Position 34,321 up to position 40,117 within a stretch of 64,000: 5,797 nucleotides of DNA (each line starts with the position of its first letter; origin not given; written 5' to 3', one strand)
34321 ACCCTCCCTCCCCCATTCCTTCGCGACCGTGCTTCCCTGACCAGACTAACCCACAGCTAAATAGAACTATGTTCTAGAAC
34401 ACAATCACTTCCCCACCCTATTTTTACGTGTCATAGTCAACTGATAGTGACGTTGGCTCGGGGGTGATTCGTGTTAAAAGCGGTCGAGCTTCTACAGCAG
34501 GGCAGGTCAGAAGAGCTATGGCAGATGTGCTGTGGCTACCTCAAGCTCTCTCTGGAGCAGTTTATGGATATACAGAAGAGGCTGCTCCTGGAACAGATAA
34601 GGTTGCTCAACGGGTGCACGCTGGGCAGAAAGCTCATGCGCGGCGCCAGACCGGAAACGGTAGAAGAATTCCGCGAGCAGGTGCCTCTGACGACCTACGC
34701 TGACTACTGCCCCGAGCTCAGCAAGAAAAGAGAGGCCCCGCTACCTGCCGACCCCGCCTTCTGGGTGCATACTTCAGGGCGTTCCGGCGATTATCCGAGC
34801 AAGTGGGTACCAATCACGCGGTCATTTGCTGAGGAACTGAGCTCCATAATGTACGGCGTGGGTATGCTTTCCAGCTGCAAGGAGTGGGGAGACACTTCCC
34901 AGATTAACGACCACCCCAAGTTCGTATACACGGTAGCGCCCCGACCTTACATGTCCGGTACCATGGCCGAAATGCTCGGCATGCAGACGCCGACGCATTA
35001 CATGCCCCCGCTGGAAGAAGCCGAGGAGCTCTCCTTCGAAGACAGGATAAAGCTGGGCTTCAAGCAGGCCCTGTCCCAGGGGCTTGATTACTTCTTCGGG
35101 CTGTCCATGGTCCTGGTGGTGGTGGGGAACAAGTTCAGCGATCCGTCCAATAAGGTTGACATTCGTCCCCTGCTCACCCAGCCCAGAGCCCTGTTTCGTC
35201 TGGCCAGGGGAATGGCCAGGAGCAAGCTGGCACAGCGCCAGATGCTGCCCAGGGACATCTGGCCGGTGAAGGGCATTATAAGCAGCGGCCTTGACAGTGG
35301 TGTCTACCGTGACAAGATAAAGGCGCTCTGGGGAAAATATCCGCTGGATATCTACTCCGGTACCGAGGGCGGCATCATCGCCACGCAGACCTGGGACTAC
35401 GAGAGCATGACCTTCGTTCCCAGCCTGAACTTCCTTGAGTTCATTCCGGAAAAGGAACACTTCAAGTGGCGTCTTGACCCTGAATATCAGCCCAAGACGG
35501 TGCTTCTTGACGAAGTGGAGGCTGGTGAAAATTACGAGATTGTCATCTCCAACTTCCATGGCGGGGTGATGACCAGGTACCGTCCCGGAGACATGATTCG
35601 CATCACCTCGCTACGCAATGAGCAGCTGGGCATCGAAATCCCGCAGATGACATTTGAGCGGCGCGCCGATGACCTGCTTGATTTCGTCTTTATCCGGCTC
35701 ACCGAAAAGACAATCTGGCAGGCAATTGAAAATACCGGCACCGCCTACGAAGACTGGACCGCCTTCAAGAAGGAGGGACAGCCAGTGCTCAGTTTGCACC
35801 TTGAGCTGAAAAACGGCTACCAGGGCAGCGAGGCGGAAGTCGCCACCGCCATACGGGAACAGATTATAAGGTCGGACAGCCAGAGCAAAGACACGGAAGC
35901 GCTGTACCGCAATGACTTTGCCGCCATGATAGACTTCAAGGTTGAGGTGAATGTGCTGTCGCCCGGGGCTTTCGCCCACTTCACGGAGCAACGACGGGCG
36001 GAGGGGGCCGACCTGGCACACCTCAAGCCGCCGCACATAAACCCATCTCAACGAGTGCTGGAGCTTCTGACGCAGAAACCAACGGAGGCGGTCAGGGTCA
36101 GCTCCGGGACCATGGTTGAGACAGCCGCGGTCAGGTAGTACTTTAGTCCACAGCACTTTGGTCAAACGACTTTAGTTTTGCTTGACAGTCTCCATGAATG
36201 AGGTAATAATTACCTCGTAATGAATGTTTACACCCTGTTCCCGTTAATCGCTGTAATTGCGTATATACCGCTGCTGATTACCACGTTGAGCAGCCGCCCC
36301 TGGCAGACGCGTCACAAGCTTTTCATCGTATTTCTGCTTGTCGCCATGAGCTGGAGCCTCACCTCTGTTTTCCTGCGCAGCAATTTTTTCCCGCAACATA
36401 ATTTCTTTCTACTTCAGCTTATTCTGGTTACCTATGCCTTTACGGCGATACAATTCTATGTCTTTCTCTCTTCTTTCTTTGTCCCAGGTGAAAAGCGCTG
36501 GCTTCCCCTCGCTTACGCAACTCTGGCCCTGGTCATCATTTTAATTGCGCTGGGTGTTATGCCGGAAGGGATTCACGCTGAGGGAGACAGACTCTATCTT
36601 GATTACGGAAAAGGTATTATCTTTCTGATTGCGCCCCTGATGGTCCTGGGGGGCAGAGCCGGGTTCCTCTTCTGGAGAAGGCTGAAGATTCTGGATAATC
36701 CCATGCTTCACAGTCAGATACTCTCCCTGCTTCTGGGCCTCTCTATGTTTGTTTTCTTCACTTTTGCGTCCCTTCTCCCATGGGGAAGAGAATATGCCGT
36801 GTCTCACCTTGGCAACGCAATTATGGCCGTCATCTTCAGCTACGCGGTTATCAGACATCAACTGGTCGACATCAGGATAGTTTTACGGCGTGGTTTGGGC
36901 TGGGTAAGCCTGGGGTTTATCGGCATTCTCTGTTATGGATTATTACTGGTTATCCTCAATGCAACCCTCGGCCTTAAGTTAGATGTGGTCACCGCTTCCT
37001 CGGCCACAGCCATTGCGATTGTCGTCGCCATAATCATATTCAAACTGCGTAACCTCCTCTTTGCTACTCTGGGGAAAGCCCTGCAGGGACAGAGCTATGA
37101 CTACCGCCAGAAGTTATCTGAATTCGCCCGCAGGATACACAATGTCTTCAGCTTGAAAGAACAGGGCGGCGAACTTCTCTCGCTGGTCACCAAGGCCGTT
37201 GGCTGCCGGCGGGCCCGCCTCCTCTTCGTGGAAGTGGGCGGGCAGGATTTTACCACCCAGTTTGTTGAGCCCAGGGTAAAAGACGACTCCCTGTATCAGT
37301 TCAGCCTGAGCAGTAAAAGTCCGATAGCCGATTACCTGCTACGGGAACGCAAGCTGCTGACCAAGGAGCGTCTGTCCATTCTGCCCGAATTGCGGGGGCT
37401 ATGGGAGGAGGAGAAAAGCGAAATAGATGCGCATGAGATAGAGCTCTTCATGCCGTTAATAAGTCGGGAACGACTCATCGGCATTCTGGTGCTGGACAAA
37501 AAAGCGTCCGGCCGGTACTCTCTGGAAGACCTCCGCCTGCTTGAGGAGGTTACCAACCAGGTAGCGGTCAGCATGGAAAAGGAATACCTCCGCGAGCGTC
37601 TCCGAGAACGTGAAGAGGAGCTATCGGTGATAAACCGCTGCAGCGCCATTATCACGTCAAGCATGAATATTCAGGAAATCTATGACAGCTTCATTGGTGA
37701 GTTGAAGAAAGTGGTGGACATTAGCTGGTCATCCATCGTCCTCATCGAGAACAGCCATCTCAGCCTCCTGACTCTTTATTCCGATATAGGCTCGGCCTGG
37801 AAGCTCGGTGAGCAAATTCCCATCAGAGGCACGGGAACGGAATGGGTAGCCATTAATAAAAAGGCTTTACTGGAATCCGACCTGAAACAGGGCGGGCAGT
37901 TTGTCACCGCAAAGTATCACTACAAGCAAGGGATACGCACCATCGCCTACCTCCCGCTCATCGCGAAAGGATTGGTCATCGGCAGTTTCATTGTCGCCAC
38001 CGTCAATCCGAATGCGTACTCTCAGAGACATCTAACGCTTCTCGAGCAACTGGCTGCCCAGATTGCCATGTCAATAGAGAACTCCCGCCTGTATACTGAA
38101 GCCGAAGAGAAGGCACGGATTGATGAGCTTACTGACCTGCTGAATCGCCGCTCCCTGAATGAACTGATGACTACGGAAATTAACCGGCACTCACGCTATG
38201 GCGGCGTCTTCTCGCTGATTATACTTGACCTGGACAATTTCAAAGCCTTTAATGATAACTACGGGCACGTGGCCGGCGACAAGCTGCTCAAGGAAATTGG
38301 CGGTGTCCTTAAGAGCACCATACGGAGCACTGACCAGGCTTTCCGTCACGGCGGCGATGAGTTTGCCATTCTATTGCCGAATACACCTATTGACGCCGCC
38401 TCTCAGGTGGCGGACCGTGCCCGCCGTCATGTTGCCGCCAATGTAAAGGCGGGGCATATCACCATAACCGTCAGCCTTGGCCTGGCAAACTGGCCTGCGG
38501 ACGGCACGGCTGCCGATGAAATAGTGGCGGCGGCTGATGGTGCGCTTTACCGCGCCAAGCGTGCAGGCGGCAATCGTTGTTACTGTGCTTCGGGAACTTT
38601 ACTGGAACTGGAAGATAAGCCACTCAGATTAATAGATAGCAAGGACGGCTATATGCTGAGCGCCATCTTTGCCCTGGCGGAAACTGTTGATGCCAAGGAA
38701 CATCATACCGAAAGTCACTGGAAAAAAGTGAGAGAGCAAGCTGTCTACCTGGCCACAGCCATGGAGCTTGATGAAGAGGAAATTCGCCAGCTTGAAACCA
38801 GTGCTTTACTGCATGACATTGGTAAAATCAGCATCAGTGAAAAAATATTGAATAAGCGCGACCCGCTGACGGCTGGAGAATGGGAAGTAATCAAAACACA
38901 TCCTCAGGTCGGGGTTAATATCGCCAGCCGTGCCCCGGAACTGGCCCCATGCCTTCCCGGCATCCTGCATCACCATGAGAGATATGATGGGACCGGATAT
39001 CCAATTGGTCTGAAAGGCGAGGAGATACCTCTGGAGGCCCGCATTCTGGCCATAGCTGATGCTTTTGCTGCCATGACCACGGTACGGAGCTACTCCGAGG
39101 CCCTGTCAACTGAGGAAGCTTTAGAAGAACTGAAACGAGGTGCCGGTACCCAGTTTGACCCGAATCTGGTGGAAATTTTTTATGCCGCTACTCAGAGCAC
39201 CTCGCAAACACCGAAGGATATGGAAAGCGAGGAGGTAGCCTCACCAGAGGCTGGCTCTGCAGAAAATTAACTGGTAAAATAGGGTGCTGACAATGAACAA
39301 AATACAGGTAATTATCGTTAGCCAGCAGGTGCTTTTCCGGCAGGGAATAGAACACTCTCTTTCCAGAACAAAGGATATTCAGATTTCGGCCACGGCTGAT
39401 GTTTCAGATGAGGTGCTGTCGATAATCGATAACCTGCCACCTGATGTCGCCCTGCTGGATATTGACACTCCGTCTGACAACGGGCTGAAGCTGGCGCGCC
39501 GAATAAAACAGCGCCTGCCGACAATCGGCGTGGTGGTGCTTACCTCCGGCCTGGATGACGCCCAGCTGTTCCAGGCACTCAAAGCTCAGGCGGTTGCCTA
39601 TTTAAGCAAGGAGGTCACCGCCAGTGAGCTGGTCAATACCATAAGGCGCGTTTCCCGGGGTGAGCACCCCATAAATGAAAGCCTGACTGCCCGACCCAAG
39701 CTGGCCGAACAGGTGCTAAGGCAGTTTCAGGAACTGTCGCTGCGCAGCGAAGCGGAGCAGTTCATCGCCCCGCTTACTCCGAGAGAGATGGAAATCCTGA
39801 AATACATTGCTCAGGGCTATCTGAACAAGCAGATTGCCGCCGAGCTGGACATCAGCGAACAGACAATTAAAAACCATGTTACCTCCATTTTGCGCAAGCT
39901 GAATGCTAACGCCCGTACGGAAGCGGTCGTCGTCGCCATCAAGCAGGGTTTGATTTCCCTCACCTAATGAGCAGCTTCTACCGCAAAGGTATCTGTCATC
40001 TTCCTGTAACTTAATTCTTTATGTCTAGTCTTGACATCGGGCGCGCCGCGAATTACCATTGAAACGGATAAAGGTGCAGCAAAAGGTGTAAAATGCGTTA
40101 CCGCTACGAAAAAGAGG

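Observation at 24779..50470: Two secretin-less type IV pilus gene sets that split the accessory functions between them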

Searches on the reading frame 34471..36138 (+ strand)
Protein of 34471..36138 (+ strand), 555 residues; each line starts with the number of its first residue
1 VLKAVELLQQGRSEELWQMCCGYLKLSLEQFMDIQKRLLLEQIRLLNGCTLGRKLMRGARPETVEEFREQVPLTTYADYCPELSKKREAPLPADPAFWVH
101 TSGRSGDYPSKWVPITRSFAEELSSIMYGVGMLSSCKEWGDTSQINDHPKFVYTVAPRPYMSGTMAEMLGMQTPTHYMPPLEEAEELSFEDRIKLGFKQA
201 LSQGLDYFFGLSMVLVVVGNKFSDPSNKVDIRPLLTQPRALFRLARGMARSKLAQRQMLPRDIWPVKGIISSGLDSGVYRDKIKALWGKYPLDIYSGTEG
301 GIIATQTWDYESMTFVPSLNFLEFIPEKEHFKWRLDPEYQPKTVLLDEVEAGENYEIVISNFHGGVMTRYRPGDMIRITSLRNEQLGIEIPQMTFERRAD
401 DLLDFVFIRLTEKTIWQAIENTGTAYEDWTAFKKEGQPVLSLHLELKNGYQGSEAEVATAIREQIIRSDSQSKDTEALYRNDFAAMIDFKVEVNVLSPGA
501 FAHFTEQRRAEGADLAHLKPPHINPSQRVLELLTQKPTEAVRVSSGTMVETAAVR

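Call 5: search_protein_families(library=pfam, proteins=[window:34471-36138:+], max_evalue=0.01)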
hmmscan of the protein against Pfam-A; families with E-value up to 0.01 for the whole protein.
window:34471-36138:+ (555 aa): 2 families
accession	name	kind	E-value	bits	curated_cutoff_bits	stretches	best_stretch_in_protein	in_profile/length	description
PF23571.1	GH3_M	-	4.6e-13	49.5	23.6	1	314-398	2-75/75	GH3 family central domain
PF03321.19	GH3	-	1.7e-08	34.5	23.6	1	29-132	10-114/304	GH3 family N-terminal domain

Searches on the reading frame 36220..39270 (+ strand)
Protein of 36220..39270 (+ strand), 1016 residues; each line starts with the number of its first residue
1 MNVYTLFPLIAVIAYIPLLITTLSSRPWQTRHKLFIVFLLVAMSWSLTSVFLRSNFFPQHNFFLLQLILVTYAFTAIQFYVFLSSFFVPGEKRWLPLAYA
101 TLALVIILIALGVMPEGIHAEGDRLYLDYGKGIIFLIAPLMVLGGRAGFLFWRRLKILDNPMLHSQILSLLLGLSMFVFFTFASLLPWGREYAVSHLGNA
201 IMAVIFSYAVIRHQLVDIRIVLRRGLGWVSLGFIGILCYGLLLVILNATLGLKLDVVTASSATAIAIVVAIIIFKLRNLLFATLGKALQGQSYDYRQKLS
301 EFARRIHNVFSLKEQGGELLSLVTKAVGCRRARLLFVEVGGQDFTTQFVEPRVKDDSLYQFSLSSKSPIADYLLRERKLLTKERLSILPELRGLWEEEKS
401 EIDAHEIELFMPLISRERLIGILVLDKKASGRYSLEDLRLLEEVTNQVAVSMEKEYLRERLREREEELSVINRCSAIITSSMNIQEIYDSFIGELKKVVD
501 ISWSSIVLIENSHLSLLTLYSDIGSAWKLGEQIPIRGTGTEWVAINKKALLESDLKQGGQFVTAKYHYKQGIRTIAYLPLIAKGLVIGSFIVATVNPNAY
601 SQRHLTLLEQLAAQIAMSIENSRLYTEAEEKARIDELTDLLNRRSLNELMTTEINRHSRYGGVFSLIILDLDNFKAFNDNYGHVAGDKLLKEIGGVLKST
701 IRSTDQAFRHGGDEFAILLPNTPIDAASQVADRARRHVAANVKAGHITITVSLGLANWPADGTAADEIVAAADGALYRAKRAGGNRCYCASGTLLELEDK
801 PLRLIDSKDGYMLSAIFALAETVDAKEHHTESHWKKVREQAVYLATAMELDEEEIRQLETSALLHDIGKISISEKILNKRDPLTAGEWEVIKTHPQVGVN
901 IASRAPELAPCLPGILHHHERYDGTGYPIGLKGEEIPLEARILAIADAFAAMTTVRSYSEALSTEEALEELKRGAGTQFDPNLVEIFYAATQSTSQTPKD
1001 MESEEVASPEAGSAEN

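Call 5: search_protein_families(library=pfam, proteins=[window:36220-39270:+], max_evalue=0.01)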
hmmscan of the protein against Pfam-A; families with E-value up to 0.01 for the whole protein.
window:36220-39270:+ (1016 aa): 6 families
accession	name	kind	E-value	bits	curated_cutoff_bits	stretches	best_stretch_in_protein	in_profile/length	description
PF00990.26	GGDEF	-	4.3e-43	147.3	23.8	1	633-786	2-161/161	Diguanylate cyclase, GGDEF domain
PF13487.12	HD_5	-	2.7e-39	135.1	27.2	1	821-983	5-170/170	HD domain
PF01966.28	HD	-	1.6e-19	70.7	22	1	833-952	4-116/116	HD domain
PF13185.12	GAF_2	-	1.8e-19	70.8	28.6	2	483-620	3-136/136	GAF domain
PF01590.32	GAF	-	4.5e-18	66.5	22.4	2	484-619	2-133/133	GAF domain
PF13492.12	GAF_3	-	3.2e-14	53.9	27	2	318-453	8-128/129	GAF domain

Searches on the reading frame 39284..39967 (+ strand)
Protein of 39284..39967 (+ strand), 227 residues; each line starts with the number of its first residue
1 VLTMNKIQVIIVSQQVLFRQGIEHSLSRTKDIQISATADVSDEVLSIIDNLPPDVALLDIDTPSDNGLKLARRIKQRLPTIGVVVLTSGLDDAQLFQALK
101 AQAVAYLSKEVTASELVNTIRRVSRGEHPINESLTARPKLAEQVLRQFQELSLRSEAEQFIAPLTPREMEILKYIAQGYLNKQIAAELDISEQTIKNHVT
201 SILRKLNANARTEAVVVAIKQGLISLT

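Call 5: search_protein_families(library=pfam, proteins=[window:39284-39967:+], max_evalue=0.01)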
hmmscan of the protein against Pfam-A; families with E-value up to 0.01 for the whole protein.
window:39284-39967:+ (227 aa): 11 families
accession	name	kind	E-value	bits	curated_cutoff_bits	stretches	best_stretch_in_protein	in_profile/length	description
PF00196.25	GerE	-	3.4e-23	81.5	23.5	1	163-218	2-57/57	Bacterial regulatory proteins, luxR family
PF00072.30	Response_reg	-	2.2e-18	66.9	30.2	1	9-121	1-111/111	Response regulator receiver domain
PF08281.18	Sigma70_r4_2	-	3.6e-06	27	25.7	1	158-206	5-54/54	Sigma-70, region 4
PF04545.22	Sigma70_r4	-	2.6e-05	24.1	24.1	1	162-206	3-48/50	Sigma-70, region 4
PF04967.18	HTH_10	-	0.00027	21.1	23.1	1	164-206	1-51/53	HTH DNA binding domain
PF13384.12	HTH_23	-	0.00082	19.6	24.6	1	169-197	8-36/50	Homeodomain-like domain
PF16968.11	TadZ_N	-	0.00088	19.4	26.4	1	76-124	72-120/133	Pilus assembly protein TadZ N-terminal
PF13518.12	HTH_28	-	0.0017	18.9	25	1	170-198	4-32/52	Helix-turn-helix domain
PF07638.17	Sigma70_ECF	-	0.0039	17.5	21.1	1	114-207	85-180/185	ECF sigma factor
PF13380.12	CoA_binding_2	-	0.0057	17.5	22.8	0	45-108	47-107/116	CoA binding domain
PF14493.12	HTH_40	-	0.0066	17.2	27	0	172-205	6-39/89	Helix-turn-helix domain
